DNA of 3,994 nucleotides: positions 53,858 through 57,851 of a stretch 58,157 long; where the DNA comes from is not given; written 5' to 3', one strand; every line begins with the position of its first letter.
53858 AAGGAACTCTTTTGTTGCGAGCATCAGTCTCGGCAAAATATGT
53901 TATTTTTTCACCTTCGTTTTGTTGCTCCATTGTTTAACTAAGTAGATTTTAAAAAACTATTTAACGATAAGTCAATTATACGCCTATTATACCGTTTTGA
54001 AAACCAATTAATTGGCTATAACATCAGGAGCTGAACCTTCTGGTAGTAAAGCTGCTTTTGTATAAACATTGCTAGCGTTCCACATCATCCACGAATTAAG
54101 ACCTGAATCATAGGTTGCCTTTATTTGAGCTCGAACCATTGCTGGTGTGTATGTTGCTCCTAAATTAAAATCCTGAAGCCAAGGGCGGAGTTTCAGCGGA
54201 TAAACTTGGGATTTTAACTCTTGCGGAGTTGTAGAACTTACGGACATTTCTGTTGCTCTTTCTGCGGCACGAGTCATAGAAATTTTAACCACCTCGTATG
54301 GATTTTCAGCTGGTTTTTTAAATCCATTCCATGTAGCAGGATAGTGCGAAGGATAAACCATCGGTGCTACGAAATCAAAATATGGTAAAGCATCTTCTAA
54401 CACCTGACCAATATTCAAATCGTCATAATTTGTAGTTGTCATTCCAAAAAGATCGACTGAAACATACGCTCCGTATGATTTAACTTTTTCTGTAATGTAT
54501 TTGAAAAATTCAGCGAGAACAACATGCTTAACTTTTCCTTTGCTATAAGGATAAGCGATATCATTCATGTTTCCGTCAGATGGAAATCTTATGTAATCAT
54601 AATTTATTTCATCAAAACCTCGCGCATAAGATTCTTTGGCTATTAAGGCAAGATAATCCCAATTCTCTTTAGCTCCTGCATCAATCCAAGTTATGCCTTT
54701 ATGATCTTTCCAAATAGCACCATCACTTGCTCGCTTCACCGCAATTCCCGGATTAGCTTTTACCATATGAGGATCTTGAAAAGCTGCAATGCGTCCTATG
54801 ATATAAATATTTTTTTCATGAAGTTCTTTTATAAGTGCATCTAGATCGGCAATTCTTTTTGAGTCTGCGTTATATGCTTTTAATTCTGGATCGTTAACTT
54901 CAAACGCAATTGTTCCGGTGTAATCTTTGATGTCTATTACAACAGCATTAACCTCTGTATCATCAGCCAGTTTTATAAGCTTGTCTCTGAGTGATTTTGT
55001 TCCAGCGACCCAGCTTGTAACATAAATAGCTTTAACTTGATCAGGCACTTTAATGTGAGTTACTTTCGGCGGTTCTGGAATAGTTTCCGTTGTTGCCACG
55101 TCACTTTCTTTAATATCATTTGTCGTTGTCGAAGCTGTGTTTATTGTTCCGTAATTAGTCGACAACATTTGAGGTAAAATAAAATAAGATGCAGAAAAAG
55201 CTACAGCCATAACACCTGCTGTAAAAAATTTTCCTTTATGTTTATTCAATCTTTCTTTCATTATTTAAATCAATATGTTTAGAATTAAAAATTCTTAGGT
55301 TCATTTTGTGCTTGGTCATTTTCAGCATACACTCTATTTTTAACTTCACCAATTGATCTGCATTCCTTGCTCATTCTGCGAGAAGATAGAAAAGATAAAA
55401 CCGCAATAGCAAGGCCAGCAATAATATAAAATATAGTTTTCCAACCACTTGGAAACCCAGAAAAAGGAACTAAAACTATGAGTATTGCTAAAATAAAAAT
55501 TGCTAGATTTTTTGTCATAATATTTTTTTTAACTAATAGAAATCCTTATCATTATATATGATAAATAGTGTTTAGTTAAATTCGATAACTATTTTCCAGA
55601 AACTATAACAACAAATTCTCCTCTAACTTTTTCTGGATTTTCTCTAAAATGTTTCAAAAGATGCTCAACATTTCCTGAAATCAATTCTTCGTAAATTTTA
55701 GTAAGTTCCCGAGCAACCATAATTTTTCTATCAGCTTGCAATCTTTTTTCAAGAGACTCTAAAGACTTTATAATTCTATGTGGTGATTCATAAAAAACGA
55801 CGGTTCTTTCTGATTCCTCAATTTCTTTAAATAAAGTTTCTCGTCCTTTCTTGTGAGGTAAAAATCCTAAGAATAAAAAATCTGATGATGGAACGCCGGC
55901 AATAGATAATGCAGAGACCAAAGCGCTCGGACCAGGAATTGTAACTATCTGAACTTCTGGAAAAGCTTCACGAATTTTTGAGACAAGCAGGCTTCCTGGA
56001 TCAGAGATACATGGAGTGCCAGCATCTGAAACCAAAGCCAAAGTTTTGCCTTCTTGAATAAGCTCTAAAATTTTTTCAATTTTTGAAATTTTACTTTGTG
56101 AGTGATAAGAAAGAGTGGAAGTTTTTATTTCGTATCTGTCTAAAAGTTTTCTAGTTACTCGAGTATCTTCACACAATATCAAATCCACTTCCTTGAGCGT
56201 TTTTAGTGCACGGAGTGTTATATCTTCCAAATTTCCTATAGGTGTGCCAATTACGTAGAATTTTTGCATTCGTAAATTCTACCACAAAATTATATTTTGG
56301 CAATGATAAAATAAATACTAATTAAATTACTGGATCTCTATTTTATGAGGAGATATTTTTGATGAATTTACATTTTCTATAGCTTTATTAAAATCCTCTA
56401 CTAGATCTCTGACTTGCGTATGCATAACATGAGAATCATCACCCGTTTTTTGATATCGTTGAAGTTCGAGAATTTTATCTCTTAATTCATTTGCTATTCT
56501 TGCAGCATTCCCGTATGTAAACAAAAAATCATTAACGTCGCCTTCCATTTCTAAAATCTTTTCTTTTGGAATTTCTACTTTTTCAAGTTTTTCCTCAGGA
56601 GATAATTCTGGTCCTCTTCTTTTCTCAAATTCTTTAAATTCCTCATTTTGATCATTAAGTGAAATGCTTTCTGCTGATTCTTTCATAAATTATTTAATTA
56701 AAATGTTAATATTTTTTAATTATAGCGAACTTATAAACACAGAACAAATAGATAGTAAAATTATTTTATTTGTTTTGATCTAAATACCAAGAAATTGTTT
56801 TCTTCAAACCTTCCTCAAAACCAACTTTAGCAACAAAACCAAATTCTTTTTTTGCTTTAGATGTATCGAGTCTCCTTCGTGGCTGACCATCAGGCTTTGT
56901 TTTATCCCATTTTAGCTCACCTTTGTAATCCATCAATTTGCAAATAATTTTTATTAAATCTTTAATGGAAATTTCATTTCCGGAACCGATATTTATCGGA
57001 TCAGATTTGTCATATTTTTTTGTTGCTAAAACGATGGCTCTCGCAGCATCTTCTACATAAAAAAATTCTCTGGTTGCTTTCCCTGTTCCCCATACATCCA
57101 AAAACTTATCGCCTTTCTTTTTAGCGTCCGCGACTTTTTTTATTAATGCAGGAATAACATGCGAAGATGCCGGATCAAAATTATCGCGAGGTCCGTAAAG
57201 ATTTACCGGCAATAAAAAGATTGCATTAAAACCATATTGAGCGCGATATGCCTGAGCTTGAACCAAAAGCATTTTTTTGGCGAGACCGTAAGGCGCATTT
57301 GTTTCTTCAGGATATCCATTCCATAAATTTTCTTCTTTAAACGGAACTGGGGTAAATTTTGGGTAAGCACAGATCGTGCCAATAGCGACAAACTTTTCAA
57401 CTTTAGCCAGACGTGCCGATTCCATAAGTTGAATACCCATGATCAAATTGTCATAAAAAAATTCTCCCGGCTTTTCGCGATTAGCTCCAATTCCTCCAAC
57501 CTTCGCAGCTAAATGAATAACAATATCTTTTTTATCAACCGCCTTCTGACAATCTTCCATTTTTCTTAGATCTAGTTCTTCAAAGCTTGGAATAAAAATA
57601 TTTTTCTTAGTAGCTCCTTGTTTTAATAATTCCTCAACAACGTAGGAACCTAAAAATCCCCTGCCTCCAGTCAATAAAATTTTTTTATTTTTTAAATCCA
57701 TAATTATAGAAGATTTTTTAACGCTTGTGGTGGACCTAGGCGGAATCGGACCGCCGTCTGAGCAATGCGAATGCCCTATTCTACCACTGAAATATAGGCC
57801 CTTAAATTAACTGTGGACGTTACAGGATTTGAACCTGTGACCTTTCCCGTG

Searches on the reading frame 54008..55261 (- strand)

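Call 89: search_protein_families(library=pfam, proteins=[window:54008-55261:-], max_evalue=0.001)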
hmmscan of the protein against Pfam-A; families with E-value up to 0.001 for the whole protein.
window:54008-55261:- (417 aa): 1 family
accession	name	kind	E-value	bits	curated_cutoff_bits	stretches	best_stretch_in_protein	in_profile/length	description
PF13200.12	DUF4015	-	8.5e-96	321.2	27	1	78-400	1-313/313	Putative glycosyl hydrolase domain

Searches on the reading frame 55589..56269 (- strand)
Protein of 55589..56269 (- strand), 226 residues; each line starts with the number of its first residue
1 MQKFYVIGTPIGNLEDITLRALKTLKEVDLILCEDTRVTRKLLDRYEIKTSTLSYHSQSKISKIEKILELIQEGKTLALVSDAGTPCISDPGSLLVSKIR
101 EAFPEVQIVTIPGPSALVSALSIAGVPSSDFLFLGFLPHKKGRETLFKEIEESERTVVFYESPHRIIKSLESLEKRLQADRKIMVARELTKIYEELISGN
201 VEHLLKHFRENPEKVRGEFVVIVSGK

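Call 89: search_protein_families(library=pfam, proteins=[window:55589-56269:-], max_evalue=0.001)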
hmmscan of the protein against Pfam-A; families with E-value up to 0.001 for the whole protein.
window:55589-56269:- (226 aa): 1 family
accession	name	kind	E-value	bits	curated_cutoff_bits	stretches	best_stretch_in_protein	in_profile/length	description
PF00590.25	TP_methylase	-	9.6e-36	124.1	27.8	1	3-204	1-211/212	Tetrapyrrole (Corrin/Porphyrin) Methylases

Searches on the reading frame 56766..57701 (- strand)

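Call 89: search_protein_families(library=pfam, proteins=[window:56766-57701:-], max_evalue=0.001)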
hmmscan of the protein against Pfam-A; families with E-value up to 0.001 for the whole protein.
window:56766-57701:- (311 aa): 7 families
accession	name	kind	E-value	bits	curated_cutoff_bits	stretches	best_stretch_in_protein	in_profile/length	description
PF01370.27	Epimerase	-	6.3e-56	189.9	20.9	1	8-239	1-240/240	NAD dependent epimerase/dehydratase family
PF16363.11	GDP_Man_Dehyd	-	1.9e-31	110.2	27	1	40-302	56-332/332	GDP-mannose 4,6 dehydratase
PF01073.25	3Beta_HSD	-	7.8e-11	41.9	22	1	10-235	2-237/280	3-beta hydroxysteroid dehydrogenase/isomerase family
PF02719.21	Polysacc_synt_2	-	1.6e-07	31.3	20.2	0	8-62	1-54/293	Polysaccharide biosynthesis protein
PF13460.12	NAD_binding_10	-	8.9e-06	26.1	27.2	1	12-129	1-120/184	NAD(P)H-binding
PF07993.18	NAD_binding_4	-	1.3e-05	25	20.1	0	10-36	1-27/258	Male sterility protein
PF04321.23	RmlD_sub_bind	-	0.00032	20.3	27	1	7-66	2-60/287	RmlD substrate binding domain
